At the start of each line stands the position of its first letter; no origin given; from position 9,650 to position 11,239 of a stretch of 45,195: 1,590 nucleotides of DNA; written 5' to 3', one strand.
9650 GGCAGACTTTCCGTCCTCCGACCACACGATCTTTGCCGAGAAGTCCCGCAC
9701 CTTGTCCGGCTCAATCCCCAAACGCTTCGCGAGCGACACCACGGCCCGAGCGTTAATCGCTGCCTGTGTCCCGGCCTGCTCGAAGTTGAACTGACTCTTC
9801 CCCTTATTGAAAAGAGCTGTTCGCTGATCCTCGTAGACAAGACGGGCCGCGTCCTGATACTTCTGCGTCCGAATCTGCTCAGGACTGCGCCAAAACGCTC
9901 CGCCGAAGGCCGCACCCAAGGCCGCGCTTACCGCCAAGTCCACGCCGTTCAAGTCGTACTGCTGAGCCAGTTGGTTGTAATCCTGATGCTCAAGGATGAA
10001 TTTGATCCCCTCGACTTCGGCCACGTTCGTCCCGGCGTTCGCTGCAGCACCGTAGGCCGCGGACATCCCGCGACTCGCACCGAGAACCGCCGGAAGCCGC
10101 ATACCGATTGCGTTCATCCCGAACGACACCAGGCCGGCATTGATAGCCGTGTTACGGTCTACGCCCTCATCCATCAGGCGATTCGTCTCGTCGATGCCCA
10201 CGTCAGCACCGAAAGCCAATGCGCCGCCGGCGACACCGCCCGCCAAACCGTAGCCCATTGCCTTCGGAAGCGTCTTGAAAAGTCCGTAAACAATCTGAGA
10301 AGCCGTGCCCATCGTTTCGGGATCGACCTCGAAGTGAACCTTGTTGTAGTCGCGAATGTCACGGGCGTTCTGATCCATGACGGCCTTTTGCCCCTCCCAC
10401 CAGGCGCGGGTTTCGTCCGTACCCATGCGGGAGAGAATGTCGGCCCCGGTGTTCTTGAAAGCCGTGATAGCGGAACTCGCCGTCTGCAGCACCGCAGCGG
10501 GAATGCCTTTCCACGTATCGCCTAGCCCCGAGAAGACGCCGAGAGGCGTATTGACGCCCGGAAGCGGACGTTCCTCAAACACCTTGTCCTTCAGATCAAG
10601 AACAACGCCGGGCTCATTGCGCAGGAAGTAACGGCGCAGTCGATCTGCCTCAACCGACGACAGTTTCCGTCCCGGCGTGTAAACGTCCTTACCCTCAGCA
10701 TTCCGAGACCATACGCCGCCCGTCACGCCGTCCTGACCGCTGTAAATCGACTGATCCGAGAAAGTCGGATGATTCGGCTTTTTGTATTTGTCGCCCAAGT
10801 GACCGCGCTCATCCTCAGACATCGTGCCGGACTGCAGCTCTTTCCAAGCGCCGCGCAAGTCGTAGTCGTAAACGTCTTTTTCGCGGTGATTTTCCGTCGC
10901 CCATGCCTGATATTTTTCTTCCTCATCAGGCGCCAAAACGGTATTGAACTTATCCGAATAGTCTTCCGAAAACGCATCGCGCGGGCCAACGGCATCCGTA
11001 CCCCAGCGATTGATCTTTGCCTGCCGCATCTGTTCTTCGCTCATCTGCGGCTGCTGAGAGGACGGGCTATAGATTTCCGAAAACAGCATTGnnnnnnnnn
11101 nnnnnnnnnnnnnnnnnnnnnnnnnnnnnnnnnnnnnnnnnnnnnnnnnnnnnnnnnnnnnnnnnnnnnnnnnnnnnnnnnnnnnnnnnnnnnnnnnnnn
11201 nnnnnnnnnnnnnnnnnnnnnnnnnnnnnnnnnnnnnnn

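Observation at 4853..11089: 2078-aa single-ORF internal virion protein with a membrane region, an HExxH zincin motif and ParB-like motifs (polyvalent-protein architecture)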

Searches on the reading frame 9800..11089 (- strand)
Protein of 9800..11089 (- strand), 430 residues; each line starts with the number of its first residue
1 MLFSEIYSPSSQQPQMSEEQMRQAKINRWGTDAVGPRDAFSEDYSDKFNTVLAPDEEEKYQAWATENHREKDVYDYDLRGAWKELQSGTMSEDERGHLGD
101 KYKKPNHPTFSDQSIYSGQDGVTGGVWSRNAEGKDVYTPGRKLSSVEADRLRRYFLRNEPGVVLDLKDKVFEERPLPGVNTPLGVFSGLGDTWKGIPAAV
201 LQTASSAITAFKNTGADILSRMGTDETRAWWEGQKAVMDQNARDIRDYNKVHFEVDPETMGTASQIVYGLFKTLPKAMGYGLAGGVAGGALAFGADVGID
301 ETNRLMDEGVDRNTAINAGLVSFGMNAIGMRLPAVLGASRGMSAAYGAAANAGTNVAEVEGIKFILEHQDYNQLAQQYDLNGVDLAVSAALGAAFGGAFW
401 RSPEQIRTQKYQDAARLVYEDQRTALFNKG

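Call 27: search_dna_similar(query=window:9800-11089:-, collection=phages, mode=protein, max_rows=40, max_evalue=0.001)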
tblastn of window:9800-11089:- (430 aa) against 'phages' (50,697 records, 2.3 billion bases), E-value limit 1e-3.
Records with a match: 2; places in all: 2; records where one place covers at least 80% of the query: 0.
Best place of each record, by identity: <60% 2.
By first word of the organism name: Azobacteroides 2.
By host as written in the record: Candidatus Azobacteroides pseudotrichonymphae 2.
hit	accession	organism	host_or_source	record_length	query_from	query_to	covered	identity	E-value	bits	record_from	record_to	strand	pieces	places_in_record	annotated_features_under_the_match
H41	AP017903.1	Azobacteroides phage ProJPt-Bp1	Candidatus Azobacteroides ...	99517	47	135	21%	39.1%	7e-4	48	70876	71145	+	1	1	putative structural protein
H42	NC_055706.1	Azobacteroides phage ProJPt-Bp1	Candidatus Azobacteroides ...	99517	47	135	21%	39.1%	7e-4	48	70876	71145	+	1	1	putative structural protein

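Call 45: find_homologous_proteins(query=window:9800-11089:-, max_evalue=0.001)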
Query window:9800-11089:- (430 aa): 49 proteins with E <= 0.001 among 8000 candidates.
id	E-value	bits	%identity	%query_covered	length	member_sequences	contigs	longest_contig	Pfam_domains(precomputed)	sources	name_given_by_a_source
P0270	1.5e-279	945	96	100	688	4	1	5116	PF18798.7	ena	-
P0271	2.9e-177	608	97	63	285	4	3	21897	-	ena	-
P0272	3.1e-120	420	56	84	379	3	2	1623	-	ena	-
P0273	2.0e-92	328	43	100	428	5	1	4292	-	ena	-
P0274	1.1e-62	230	44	64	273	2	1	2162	-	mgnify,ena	mgnify:FL=1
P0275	2.8e-43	166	62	30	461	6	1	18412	-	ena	-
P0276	4.2e-43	166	59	32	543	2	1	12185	-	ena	-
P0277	4.7e-39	153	61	29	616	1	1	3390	-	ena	-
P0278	4.1e-37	146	54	29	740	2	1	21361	-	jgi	-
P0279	1.1e-35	141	53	30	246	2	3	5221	-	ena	-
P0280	1.2e-34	138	52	30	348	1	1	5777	-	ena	-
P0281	2.1e-25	108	49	30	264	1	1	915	-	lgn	-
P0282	4.0e-25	107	47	29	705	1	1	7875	-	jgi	jgi:hypothetical protein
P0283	8.5e-25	106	47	30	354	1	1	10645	-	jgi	jgi:hypothetical protein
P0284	8.8e-24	102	43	32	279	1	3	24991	-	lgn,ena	-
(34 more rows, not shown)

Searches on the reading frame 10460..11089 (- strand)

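Call 12: search_protein_families(library=pfam, proteins=[window:10460-11089:-], max_evalue=10)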
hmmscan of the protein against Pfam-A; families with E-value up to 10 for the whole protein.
seq(210 aa): 1 family
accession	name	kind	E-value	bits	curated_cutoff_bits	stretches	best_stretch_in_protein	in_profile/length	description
PF18031.6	UCH_C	-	0.16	12.3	26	1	55-70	10-25/46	Ubiquitin carboxyl-terminal hydrolases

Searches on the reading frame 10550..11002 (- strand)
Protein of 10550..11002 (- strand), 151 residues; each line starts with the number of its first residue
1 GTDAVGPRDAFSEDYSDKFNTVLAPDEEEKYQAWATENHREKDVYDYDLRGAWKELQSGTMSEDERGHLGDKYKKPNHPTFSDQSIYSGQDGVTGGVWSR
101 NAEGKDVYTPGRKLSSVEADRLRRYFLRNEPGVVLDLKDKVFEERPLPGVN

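Call 51: search_solved_structures(query=A2, max_evalue=10, show_alignments=2)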
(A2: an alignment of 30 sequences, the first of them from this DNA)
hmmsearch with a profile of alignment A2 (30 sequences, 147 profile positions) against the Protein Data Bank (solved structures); distinct sequences matched with E-value up to 10: 3.
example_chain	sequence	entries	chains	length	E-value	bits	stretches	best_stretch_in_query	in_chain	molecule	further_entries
1yv0_I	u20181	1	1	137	0.39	14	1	9-55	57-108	Troponin I, fast skeletal muscle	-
1ytz_I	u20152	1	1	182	1.1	12.6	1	9-55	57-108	Troponin I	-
2w49_2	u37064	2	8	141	1.4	12.2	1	9-55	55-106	TROPONIN I, FAST SKELETAL MUSCLE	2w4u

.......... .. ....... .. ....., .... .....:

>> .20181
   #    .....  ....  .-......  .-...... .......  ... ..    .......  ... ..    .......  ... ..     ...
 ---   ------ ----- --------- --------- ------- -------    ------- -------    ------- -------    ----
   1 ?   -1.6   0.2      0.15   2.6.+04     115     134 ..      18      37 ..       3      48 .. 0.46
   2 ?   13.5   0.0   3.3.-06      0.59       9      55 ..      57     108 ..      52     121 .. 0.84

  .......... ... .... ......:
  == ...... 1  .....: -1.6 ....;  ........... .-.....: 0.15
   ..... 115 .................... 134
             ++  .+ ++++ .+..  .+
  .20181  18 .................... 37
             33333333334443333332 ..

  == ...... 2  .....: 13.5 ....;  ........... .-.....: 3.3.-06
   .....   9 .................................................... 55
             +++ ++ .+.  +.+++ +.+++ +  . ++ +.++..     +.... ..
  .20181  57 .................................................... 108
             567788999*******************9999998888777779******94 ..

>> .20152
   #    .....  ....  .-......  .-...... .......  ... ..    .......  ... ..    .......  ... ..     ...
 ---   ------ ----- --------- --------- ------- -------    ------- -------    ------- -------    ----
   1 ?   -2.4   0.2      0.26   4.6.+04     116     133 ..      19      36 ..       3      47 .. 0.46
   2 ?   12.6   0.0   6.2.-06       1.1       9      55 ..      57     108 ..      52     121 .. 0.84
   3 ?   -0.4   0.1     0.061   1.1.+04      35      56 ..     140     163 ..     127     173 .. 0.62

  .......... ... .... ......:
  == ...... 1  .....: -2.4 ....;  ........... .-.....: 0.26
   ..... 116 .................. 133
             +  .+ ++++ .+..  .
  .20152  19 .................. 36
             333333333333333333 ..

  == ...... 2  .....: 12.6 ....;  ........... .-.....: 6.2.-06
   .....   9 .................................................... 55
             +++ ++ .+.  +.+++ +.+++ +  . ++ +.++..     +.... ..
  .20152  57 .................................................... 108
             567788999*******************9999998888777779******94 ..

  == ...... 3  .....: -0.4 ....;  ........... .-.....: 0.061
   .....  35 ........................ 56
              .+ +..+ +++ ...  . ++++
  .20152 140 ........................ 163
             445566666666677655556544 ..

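Call 57: predict_structure(alignment_id=A2)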
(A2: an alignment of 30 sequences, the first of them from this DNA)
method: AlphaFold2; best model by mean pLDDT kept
length: 151 residues; sequences in the alignment: 30
mean_pLDDT: 90.0   pTM: 0.79
mean pLDDT of the five models: 90.0, 89.8, 88.1, 88.0, 87.1
residues with pLDDT >= 90: 121; 70-90: 15; 50-70: 8; < 50: 7
segments of 3 or more residues with pLDDT < 50: 1-6
pLDDT, mean of each block of 10 residues (from residue 1): 47 78 98 97 95 97 91 96 97 96 98 94 95 96 80 57
secondary structure, 60 per line:
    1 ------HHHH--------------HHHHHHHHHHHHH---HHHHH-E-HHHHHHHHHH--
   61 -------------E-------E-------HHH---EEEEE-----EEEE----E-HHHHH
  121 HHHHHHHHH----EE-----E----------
elements in order: H7-10 H25-37 H41-45 H49-58 E96-100 E106-109 H116-129

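Call 59: fold_search(model_id=the predicted structure, library=pdb)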
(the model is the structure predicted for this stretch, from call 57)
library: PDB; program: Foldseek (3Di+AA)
matches with E <= 10: 292; with E <= 0.001: 0
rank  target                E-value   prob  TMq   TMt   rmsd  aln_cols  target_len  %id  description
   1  2vld_B                3.9e-01  0.23  0.18  0.13   6.7        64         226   14  crystal structure of a repair endonuclease from Pyrococcus abyssi (released 2009-05-19)
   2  2vld_A                3.9e-01  0.23  0.18  0.13   6.7        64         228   14  crystal structure of a repair endonuclease from Pyrococcus abyssi (released 2009-05-19)
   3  5gkj_B                3.9e-01  0.20  0.19  0.14   8.4        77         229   22  Structure of EndoMS in apo form (released 2016-11-02)
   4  7r4x_H                3.9e-01  0.10  0.19  0.16   9.6        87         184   10  Cryo-EM reconstruction of the human 40S ribosomal subunit - Full map (released 2023-02-22)
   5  5a2q_H                4.1e-01  0.10  0.18  0.15   9.7        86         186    8  Structure of the HCV IRES bound to the human ribosome (released 2015-07-15)
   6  7tql_H                5.1e-01  0.08  0.18  0.16  10.2        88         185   11  CryoEM structure of the human 40S small ribosomal subunit in complex with translation initiation factors eIF1A and eIF (released 2022-04-27)
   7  7r81_I2               5.4e-01  0.09  0.19  0.16   8.7        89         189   13  Structure of the translating Neurospora crassa ribosome arrested by cycloheximide (released 2021-12-01)
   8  9npx_G                5.4e-01  0.08  0.18  0.16   9.7        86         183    9  SARS-CoV-2 nsp1 bound to the Rhinolophus lepidus 40S ribosomal subunit (local refinement of the 40S body) (released 2025-06-11)
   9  9axt_AK               5.8e-01  0.08  0.20  0.17   9.2        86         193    9  Non-translating S. pombe ribosome (released 2024-10-16)
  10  4v8m_A4               6.2e-01  0.16  0.18  0.15   4.7        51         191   18  High-resolution cryo-electron microscopy structure of the Trypanosoma brucei ribosome (released 2014-07-09)
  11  8ppk_H                6.2e-01  0.10  0.19  0.16   8.5        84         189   11  Bat-Hp-CoV Nsp1 and eIF1 bound to the human 40S small ribosomal subunit (released 2023-10-18)
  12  8c3a_J                6.2e-01  0.08  0.19  0.17   9.2        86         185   13  Crystal structure of ailanthone bound to the Candida albicans 80S ribosome (released 2024-01-10)
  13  9mr4_BB               7.0e-01  0.08  0.18  0.16   9.4        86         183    8  NAC: Ribosome nascent chain complex(Oxa1L) (released 2025-08-20)
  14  9kkf_SH               7.5e-01  0.08  0.18  0.15   9.8        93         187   10  Structure of the human 40S ribosome complexed with HCV IRES and eIF3 (released 2025-12-03)
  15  8cqw_J                8.0e-01  0.07  0.19  0.17   9.3        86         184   13  Crystal structure of the Candida albicans 80S ribosome in complex with Hygromycin B (released 2024-09-18)
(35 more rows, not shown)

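Call 76: fold_search(model_id=the predicted structure, library=viral)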
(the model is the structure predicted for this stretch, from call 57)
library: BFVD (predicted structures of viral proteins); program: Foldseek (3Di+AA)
matches with E <= 10: 297; with E <= 0.001: 5
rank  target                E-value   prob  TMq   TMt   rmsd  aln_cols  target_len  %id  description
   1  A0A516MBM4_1          2.2e-07  1.00  0.70  0.09   5.9       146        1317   26  (no name in the UniProt tables at hand)
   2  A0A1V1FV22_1          2.7e-06  1.00  0.54  0.08   7.4       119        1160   30  Putative structural protein [Azobacteroides phage ProJPt-Bp1]
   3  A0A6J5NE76            6.0e-06  1.00  0.47  0.45   6.5       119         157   30  Uncharacterized protein [uncultured Caudovirales phage]
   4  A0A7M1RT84            2.6e-05  1.00  0.40  0.18   8.4       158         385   24  Mannosyl-glycoprotein endo-beta-N-acetylglucosamidase-like domain-containing protein [uncultured phage cr130_1]
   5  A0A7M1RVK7            1.3e-04  1.00  0.41  0.18   7.7       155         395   24  Uncharacterized protein [uncultured phage cr131_1]
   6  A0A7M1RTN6            4.9e-03  0.92  0.37  0.30  16.0       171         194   18  Uncharacterized protein [uncultured phage cr272_1]
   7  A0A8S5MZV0            2.3e-01  0.25  0.16  0.08   5.1        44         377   20  Uncharacterized protein [Siphoviridae sp. ctAUQ2]
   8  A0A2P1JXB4            4.4e-01  0.04  0.15  0.04  18.9       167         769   13  SWIM-type domain-containing protein [Rhodococcus phage Finch]
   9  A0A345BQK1            4.7e-01  0.15  0.18  0.23   9.4        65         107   14  (no name in the UniProt tables at hand)
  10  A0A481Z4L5            5.1e-01  0.21  0.17  0.08   8.1        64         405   17  Putative RING finger E3 ubiquitin ligase [Pithovirus LCPAC201]
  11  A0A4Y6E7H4            5.4e-01  0.25  0.22  0.38   6.8        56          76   14  (no name in the UniProt tables at hand)
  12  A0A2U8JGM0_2          5.4e-01  0.18  0.20  0.03  11.0        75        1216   12  Polyprotein [Helianthus annuus alphaendornavirus]
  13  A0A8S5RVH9            5.8e-01  0.18  0.18  0.08   8.5        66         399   14  ParB-like N-terminal domain-containing protein [Siphoviridae sp. ctHip2]
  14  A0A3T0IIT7            7.1e-01  0.14  0.24  0.36  11.8       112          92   13  Uncharacterized protein [Vibrio virus vB_VspP_SBP1]
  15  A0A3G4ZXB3            7.5e-01  0.07  0.23  0.17  13.3       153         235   14  Uncharacterized protein [Faunusvirus sp.]
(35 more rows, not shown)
